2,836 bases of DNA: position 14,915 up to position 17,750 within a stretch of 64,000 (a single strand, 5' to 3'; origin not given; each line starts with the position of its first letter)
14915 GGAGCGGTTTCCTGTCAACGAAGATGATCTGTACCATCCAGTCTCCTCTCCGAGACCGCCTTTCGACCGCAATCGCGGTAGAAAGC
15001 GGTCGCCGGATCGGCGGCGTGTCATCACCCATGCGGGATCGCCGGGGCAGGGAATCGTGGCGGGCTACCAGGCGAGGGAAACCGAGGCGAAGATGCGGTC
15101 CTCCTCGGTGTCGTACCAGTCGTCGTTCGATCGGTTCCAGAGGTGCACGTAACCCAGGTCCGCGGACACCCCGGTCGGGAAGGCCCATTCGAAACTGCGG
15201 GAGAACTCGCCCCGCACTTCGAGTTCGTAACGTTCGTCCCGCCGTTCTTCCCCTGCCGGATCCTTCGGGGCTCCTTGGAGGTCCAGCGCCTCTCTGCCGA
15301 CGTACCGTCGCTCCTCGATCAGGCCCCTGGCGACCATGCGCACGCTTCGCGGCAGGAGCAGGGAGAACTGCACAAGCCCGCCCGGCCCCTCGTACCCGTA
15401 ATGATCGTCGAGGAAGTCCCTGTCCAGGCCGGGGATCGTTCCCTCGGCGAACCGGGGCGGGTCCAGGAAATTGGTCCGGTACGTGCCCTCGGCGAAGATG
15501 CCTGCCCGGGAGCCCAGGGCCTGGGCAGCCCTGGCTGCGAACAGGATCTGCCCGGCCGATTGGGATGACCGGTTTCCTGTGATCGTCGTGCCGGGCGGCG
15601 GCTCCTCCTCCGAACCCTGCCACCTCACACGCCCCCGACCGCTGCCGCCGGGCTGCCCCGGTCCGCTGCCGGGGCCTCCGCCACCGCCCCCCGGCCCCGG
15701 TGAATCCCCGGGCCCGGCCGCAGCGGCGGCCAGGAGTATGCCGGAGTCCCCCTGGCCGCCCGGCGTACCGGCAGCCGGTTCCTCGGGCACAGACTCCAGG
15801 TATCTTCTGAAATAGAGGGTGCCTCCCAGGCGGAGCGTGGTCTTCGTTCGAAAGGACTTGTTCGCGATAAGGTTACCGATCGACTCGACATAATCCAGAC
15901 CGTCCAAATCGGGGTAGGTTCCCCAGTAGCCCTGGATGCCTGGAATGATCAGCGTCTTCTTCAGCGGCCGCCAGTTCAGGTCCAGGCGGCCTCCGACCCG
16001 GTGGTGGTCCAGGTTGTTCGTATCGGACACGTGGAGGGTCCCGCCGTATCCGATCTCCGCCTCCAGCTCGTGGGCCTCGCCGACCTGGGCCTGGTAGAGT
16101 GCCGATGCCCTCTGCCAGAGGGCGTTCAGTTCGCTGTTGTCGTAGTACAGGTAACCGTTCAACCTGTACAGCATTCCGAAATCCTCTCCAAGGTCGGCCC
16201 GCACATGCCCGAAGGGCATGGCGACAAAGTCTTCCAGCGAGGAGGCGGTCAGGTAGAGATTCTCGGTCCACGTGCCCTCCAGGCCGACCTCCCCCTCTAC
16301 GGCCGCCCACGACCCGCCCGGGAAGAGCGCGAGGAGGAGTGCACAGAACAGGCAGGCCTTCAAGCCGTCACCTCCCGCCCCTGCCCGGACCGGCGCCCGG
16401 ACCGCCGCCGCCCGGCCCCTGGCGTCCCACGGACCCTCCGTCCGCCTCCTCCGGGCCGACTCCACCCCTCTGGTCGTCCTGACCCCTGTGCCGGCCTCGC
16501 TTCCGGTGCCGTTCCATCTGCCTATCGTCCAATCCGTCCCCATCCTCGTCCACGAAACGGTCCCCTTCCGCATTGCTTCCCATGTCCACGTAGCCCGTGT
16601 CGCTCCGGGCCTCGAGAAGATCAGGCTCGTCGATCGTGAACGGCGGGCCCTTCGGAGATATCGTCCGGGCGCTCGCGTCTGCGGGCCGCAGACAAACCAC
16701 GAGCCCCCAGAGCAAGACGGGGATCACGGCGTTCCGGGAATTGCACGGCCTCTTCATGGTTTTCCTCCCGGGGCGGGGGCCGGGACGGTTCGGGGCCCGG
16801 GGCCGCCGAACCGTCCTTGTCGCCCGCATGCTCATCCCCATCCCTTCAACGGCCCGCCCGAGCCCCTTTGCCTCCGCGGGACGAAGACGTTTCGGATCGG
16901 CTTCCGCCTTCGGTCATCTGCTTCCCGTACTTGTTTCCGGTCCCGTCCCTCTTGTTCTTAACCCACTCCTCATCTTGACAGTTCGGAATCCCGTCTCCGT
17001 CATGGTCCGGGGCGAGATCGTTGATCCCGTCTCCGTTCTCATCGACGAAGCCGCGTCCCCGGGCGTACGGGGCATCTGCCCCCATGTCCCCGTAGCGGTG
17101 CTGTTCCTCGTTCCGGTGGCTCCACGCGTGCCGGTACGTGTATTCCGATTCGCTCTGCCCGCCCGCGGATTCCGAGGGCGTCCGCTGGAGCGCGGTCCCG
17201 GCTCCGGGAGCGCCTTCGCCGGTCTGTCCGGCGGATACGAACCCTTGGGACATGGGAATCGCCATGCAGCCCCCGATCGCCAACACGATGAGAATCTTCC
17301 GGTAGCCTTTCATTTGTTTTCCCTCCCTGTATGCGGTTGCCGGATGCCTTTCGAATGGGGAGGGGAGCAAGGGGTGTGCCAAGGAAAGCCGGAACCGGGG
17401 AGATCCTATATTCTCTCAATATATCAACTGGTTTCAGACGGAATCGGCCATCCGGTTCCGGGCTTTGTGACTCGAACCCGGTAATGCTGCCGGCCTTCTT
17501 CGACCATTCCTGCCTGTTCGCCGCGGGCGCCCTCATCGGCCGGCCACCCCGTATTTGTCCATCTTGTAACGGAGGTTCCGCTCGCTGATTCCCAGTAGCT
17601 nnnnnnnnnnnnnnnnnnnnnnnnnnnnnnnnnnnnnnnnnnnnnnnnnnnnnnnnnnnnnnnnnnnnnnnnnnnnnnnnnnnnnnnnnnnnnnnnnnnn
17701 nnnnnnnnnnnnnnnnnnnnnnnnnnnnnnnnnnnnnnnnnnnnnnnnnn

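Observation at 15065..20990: Self-contained sigma-54 regulon: histidine kinase - NtrC-type activator - consensus -24/-12 promoter - secreted TSP3-like proteins - outer-membrane barrel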

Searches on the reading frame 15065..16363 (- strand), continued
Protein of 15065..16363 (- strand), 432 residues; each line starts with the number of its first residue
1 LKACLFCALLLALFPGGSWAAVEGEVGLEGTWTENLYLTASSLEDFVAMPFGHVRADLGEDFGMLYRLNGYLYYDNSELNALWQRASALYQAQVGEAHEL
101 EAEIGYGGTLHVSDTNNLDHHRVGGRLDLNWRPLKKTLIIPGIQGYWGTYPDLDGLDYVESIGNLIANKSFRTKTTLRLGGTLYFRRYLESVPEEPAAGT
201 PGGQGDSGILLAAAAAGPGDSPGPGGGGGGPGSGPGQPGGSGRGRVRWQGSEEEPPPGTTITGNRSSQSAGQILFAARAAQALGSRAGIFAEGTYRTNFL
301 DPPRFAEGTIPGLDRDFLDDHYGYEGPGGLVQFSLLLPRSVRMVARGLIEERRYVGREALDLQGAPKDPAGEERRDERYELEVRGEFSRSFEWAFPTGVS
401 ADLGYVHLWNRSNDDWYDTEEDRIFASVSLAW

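Call 43: find_encoding_contigs(protein=P0003, flank=8000, max_places=1)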
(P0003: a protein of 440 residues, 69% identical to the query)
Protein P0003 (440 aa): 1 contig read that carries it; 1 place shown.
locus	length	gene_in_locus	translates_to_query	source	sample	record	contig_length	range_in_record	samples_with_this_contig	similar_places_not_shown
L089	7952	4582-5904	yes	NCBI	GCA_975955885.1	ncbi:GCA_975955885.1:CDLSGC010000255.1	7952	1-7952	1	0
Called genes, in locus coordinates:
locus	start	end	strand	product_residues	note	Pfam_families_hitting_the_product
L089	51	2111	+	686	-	PF08448:PAS_4 (faint), PF17203:sCache_3_2 (weak), PF00512:HisKA, PF02518:HATPase_c, PF13589:HATPase_c_3 (weak)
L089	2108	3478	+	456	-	PF00072:Response_reg, PF00158:Sigma54_activat, PF14532:Sigma54_activ_2, PF25601:AAA_lid_14, PF02954:HTH_8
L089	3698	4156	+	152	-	-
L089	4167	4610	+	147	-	-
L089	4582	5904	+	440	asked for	-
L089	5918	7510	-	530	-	PF12804:NTP_transf_3, PF08668:HDOD, PF01966:HD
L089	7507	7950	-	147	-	?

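Call 62: search_protein_families(library=pfam, proteins=[L019:4799-6148:-], max_evalue=0.1)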
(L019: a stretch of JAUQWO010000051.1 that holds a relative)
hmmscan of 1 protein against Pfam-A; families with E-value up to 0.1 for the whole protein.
L019:4799-6148:- (449 aa): 6 families
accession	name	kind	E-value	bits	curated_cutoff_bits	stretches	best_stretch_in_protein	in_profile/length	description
PF03264.19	Cytochrom_NNT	-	7.5e-08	32.7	24.1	1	161-238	22-92/174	NapC/NirT cytochrome c family, N-terminal region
PF13435.11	Cytochrome_C554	-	4.7e-06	27.9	20.8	1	45-130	3-84/84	Cytochrome c554 and c-prime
PF14522.11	Cytochrome_C7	-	1.7e-05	25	24.8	2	120-215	11-66/67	Cytochrome c7 and related cytochrome c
PF22113.1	Mtrc-MtrF_II-IV_dom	-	0.00029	20.8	30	1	92-217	7-129/176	Outer membrane cytochrome MtrC/MtrF-like, domains II/IV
PF14537.11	Cytochrom_c3_2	-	0.00072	20.4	25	0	176-219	27-68/79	Cytochrome c3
PF09699.15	Paired_CXXCH_1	-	0.035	14.2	20.6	0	174-185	28-39/41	Doubled CXXCH motif (Paired_CXXCH_1)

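Call 63: search_solved_structures(query=L019:4799-6148:-, max_evalue=0.01)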
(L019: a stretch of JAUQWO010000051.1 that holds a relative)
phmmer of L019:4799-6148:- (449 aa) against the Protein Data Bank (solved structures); distinct sequences matched with E-value up to 0.01: 1.
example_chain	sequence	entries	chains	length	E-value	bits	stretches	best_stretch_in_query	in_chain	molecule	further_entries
5ze8_A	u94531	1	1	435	1.6e-05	27.3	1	41-138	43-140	cytochrome c552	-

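Call 64: search_solved_structures(query=A1, max_evalue=10)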
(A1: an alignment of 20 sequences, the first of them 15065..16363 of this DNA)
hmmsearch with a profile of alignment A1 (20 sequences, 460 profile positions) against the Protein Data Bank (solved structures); distinct sequences matched with E-value up to 10: 1.
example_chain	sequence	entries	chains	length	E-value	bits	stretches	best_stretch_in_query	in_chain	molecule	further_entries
8a3w_SN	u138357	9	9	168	0.16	13.8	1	208-281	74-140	Putative 40S ribosomal protein S10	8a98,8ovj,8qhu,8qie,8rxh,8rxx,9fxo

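Call 87: search_solved_structures(query=L004:5046-5450:+, max_evalue=10)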
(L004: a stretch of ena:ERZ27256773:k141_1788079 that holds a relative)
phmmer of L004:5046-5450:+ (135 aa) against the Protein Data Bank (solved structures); distinct sequences matched with E-value up to 10: 6.
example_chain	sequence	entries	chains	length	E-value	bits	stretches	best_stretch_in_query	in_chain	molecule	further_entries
2j3z_A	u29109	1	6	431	0.15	15.2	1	45-107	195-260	C2 TOXIN COMPONENT I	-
2j3v_A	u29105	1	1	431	0.15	15.1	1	45-107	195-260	C2 TOXIN COMPONENT I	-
2j3x_A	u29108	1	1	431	0.15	15.1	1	45-107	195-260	C2 TOXIN COMPONENT I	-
6fyq_A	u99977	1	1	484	0.58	13.3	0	14-50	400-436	amine transaminase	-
2i6g_A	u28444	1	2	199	0.67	13.1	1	66-127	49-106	Putative methyltransferase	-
1xt0_B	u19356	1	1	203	1.3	12.1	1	50-92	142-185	guanine nucleotide exchange protein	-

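Call 89: search_protein_representatives(alignment_id=A1)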
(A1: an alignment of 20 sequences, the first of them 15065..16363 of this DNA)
Query: 20 sequences, 460 profile positions. Proteins with E-value up to 0.001 (for the whole library): 321; up to 1e-10: 93; up to 1e-30: 6. The best 150 are listed.
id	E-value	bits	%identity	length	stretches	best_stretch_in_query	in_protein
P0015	1.2e-244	828.5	-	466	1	2-460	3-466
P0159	7.9e-105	367.5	-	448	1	38-460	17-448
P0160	1.4e-89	317.2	-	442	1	36-460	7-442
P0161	1.9e-70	254.2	-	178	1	13-184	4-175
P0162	3.1e-50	187.6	-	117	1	51-159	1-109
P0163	1.0e-48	182.5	-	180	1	292-460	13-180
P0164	3.1e-28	115.0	-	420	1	37-452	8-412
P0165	8.1e-26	107.1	-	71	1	338-398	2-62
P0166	5.5e-25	104.3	-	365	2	294-408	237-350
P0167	6.6e-25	104.0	-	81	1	406-460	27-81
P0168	9.6e-23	96.9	-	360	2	297-451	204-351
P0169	4.6e-22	94.7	-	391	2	275-452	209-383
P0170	9.7e-22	93.6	-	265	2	276-457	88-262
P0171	1.0e-21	93.6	-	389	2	302-447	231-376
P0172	3.0e-21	92.0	-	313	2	274-449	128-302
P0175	2.8e-20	88.8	-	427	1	43-448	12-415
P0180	4.6e-19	84.8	-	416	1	38-449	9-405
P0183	4.1e-18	81.7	-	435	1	37-452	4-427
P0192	4.4e-16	75.0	-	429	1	36-446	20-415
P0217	2.0e-13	66.2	-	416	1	46-452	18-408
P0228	1.2e-12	63.6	-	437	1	45-451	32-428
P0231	1.7e-12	63.1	-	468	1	74-454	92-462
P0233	2.4e-12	62.7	-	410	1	34-450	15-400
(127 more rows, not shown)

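Call 90: search_protein_families(library=pfam, proteins=[P0159, P0164, P0175, P0180, P0183, P0192, P0217, P0228, P0231, P0233], max_evalue=0.05)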
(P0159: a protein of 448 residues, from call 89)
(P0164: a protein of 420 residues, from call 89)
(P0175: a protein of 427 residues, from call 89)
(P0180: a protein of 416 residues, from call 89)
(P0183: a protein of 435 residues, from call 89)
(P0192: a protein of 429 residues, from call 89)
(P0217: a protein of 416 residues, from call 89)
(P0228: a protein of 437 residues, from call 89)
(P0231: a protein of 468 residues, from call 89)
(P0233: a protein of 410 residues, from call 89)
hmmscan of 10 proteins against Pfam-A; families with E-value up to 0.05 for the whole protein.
P0159 (448 aa): 1 family
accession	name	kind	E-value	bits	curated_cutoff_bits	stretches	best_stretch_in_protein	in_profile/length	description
PF06727.17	DUF1207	-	0.039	13.4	22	0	74-108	233-268/342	Protein of unknown function (DUF1207)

P0164 (420 aa): 0 families

P0175 (427 aa): 0 families

P0180 (416 aa): 1 family
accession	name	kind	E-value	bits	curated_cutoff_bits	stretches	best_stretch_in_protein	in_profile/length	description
PF04575.19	SlipAM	-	3.4e-06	27.2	22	1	288-416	168-288/288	Surface lipoprotein assembly modifier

P0183 (435 aa): 1 family
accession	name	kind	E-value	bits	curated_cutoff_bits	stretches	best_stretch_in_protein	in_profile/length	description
PF04575.19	SlipAM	-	0.0026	17.8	22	1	309-435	169-288/288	Surface lipoprotein assembly modifier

P0192 (429 aa): 0 families

P0217 (416 aa): 1 family
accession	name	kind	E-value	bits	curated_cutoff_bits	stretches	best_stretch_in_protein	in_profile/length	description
PF04575.19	SlipAM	-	4.7e-07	30.1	22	1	287-410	166-282/288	Surface lipoprotein assembly modifier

P0228 (437 aa): 1 family
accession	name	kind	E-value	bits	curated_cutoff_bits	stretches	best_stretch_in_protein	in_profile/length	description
PF04575.19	SlipAM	-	7.5e-05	22.8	22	1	312-437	169-288/288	Surface lipoprotein assembly modifier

P0231 (468 aa): 0 families

P0233 (410 aa): 0 families

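Call 92: search_protein_families(library=pfam, alignment_id=A4, max_evalue=0.01)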
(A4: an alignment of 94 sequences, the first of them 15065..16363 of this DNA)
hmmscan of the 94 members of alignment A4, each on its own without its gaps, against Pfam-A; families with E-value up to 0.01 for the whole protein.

A. member 1, window:15065-16363:- (432 aa): 0 families

B. families by the number of members that match (of 94 scanned): 4 families
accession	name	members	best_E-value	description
PF04575.19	SlipAM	27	7.5e-09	Surface lipoprotein assembly modifier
PF10082.15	BBP2_2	1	8.9e-05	Putative beta-barrel porin 2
PF07405.16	DUF1506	1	0.0074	Protein of unknown function (DUF1506)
PF18830.6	LPD16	1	0.01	Large polyvalent protein-associated domain 16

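Call 93: search_solved_structures(query=A4, max_evalue=1)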
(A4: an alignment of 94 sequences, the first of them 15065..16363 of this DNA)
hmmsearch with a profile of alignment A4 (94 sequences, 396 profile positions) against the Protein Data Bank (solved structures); distinct sequences matched with E-value up to 1: 1.
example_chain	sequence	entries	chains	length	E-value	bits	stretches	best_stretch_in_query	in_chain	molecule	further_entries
4kv5_J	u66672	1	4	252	0.64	11.9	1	193-276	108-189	Single-chain variable fragment GC1009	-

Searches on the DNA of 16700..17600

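Call 67: search_rna_families(source=window, start=16700, end=17600, threshold=evalue, max_evalue=1)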
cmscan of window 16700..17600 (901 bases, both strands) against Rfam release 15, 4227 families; matches with E-value up to 1: 1.
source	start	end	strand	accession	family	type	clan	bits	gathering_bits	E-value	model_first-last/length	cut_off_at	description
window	17441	17500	+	RF01394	isrK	Gene; sRNA;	-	17.1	50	0.44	1-77/77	no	isrK Hfq binding RNA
